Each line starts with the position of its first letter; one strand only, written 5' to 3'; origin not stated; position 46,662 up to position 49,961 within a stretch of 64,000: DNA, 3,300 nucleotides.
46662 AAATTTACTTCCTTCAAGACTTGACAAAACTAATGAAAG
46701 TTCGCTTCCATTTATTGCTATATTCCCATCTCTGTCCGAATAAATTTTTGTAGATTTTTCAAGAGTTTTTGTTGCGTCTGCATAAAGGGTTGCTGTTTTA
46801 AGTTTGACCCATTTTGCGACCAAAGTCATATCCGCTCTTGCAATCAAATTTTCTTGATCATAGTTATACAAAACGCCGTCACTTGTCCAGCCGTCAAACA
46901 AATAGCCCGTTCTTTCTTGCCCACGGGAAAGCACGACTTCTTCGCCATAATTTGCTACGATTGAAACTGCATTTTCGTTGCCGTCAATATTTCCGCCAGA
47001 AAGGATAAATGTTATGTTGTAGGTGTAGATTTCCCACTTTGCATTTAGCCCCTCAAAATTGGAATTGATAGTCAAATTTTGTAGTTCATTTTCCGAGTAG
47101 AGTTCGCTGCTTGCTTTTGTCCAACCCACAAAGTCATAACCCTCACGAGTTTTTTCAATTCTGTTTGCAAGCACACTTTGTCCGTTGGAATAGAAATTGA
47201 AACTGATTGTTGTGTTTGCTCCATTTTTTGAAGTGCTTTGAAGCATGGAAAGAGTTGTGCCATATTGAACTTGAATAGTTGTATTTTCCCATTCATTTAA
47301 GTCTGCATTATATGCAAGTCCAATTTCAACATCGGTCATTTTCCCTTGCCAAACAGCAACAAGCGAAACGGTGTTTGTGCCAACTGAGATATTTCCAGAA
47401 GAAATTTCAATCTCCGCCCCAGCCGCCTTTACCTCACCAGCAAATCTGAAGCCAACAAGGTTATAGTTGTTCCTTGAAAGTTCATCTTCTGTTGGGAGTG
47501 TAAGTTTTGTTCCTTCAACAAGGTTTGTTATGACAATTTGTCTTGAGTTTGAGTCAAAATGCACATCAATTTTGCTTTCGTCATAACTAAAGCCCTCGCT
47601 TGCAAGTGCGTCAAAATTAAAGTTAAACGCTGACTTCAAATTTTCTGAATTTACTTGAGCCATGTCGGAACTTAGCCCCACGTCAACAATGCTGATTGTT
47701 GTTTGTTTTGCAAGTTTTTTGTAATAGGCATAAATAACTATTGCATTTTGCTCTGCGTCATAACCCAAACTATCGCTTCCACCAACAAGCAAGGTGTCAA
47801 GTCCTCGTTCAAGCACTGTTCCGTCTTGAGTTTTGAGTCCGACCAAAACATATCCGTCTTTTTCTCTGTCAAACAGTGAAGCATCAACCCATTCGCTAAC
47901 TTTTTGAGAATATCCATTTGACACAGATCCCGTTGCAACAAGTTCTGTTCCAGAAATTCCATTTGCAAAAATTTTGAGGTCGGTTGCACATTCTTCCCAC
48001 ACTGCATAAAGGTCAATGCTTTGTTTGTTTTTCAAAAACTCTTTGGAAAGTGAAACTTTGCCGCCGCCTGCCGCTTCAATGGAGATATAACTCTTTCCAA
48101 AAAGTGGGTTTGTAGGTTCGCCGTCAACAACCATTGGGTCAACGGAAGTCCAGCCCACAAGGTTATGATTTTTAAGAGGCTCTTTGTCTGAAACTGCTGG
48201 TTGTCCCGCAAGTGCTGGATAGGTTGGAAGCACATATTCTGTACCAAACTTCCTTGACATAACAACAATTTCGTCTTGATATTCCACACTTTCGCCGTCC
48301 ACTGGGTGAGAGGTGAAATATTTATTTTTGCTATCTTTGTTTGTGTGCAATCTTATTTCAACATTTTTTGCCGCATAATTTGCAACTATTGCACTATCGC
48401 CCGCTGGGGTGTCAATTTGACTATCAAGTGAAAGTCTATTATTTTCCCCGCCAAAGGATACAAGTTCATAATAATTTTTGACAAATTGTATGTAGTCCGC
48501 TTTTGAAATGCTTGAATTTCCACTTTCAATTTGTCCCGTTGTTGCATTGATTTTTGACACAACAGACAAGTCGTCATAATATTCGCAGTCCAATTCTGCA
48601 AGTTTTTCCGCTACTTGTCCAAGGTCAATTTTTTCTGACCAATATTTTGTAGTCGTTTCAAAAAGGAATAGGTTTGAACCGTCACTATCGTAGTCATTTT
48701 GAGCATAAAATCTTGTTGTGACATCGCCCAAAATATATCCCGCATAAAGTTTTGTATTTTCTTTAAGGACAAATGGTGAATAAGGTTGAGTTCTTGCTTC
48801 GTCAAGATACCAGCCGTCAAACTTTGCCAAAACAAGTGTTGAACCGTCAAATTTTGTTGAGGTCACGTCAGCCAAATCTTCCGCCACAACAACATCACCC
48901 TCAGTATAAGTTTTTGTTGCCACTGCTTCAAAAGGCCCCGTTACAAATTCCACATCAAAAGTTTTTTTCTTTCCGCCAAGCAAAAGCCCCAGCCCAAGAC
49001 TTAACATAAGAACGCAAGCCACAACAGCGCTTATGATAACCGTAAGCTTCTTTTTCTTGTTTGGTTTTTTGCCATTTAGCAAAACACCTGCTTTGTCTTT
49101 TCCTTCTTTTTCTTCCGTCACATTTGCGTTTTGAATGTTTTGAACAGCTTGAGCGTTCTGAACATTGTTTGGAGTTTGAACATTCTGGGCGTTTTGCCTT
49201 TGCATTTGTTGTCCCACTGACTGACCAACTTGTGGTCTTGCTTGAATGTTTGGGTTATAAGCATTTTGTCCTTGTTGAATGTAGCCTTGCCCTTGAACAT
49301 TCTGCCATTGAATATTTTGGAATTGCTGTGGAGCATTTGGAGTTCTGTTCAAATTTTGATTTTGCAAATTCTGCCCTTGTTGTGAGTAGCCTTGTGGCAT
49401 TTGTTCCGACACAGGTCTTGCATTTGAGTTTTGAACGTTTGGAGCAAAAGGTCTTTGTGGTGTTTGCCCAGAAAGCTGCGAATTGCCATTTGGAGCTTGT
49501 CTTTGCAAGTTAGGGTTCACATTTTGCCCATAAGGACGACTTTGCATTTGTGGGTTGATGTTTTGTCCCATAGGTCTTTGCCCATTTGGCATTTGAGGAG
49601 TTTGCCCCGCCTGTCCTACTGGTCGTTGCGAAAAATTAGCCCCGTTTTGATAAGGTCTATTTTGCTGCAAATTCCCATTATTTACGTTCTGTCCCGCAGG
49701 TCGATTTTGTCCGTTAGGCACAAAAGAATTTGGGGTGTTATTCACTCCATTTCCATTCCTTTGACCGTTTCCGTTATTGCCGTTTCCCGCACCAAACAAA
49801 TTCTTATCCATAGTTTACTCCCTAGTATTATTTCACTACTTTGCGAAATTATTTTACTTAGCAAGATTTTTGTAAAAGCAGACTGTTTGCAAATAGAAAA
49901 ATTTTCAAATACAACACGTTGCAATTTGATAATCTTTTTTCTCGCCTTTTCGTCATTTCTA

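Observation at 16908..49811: One uninterrupted 32.9 kb gene encodes a 10,967-aa, roughly megadalton surface protein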

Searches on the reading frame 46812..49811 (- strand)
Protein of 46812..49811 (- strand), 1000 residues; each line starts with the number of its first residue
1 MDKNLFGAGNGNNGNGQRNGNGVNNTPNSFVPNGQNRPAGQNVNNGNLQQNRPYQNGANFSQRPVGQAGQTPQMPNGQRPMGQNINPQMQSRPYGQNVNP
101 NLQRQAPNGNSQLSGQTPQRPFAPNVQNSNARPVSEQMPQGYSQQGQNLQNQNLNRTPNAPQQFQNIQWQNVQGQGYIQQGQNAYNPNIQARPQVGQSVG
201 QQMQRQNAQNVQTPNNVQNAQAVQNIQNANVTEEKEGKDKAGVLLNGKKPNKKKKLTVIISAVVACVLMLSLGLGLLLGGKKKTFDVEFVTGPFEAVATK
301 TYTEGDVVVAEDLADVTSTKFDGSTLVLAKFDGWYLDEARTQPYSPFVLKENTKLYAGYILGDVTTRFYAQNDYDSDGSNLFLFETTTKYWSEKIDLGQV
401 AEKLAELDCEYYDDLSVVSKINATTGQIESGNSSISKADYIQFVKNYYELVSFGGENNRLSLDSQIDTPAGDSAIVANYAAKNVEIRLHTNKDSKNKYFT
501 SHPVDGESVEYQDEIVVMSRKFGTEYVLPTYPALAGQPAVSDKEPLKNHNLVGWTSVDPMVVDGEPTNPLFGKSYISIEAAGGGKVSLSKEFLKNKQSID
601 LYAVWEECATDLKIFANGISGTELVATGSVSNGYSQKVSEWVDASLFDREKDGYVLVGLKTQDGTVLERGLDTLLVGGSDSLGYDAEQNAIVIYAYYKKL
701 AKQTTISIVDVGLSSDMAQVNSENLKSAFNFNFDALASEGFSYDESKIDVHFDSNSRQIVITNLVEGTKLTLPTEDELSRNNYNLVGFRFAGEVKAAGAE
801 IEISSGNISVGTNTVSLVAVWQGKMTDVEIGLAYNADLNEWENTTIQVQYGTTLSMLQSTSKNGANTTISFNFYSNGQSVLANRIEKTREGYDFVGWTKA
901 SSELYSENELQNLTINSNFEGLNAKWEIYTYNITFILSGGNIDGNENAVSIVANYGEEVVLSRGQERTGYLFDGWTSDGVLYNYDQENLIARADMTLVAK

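Call 6: search_protein_families(library=pfam, proteins=[window:46812-49811:-], max_evalue=0.01)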
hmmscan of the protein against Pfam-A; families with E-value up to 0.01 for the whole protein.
window:46812-49811:- (1000 aa): 2 families
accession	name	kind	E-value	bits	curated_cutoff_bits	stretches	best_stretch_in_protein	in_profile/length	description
PF09479.16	Flg_new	-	1.8e-17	63.6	27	1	931-1000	1-65/65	Listeria-Bacteroides repeat domain (List_Bact_rpt)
PF18998.6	Flg_new_2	-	3e-05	24.3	23.6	0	870-926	15-69/73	Divergent InlB B-repeat domain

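Call 82: search_protein_families(library=ncbifam, proteins=[window:46812-49811:-], max_evalue=0.01)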
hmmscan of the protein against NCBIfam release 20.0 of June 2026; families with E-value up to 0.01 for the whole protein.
window:46812-49811:- (1000 aa): 1 family
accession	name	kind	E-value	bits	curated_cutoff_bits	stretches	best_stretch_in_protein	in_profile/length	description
TIGR02543.1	List_Bact_rpt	repeat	5.6e-12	45.8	20.95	1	888-902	2-16/44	TIGR02543 family repeat protein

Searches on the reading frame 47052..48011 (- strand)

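Call 19: search_protein_families(library=pfam, proteins=[window:47052-48011:-], max_evalue=5)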
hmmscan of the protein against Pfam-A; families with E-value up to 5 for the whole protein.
window:47052-48011:- (320 aa): 4 families
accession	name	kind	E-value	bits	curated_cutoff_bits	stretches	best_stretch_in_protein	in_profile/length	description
PF09479.16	Flg_new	-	7.7e-06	26.4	27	2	274-303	16-44/65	Listeria-Bacteroides repeat domain (List_Bact_rpt)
PF01083.28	Cutinase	-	0.0031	17.9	25.9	1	205-288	17-100/173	Cutinase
PF11631.14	DUF3255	-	0.035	14.4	25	1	194-287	23-113/123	Protein of unknown function (DUF3255)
PF18998.6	Flg_new_2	-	0.17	12.3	23.6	1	267-312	14-53/73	Divergent InlB B-repeat domain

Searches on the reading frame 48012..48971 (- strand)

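Call 19: search_protein_families(library=pfam, proteins=[window:48012-48971:-], max_evalue=5)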
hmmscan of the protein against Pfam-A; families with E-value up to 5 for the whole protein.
window:48012-48971:- (320 aa): 2 families
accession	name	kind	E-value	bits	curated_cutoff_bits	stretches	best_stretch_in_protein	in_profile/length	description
PF09479.16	Flg_new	-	0.004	17.7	27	1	50-77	34-64/65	Listeria-Bacteroides repeat domain (List_Bact_rpt)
PF22625.2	ECR1_N_2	-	0.0055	16.9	27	1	60-78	15-33/51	Exosome RNA binding protein RRP4 N-terminal domain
